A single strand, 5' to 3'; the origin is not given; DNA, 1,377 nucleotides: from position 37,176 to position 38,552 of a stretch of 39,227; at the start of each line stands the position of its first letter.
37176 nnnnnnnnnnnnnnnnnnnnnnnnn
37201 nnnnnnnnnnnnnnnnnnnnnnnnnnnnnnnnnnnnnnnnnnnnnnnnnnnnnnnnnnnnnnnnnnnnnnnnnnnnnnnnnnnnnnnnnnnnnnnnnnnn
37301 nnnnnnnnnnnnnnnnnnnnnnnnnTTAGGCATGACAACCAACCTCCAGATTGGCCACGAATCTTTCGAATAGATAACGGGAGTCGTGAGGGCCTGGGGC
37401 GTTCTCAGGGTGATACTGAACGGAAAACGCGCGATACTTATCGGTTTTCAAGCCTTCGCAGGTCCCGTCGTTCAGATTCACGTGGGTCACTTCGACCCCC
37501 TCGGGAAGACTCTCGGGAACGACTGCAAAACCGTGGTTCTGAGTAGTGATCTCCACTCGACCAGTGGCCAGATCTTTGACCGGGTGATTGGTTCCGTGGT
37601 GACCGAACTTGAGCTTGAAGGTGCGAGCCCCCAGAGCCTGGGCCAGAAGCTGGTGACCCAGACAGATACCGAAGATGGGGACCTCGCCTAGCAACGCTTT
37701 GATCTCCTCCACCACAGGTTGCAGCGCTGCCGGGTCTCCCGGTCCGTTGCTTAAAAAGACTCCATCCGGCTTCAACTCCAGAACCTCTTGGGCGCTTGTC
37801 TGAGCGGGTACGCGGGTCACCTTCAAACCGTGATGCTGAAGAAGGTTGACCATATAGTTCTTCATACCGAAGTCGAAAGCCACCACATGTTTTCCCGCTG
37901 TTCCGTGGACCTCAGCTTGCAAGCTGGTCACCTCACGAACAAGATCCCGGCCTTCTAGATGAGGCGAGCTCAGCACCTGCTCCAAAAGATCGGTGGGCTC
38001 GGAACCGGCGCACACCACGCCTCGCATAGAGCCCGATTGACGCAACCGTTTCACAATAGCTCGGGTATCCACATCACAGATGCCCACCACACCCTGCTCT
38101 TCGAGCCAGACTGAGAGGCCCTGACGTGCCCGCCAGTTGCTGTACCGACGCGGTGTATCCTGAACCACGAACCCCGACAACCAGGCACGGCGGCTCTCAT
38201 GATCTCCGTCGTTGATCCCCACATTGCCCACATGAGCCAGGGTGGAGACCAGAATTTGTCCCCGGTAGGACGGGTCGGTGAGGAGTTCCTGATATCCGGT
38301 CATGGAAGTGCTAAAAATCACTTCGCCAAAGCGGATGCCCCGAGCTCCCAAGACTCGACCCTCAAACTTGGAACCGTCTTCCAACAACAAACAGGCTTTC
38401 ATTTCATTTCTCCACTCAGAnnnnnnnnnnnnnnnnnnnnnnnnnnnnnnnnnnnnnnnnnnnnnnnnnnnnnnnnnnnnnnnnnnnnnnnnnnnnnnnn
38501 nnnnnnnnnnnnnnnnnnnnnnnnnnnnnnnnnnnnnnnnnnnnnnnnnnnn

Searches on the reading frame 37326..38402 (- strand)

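Call 60: search_protein_families(library=pfam, proteins=[window:37326-38402:-], max_evalue=0.001)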
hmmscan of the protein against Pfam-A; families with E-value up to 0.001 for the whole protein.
window:37326-38402:- (358 aa): 3 families
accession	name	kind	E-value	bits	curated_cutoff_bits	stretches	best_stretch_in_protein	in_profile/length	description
PF00117.34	GATase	-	1.1e-51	175.7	22.8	1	175-349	2-188/190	Glutamine amidotransferase class-I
PF00988.28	CPSase_sm_chain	-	3.8e-49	166.1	27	1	5-130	1-126/126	Carbamoyl-phosphate synthase small chain, CPSase domain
PF07722.19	Peptidase_C26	-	8.6e-08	32.7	20.5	0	236-263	101-128/219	Peptidase C26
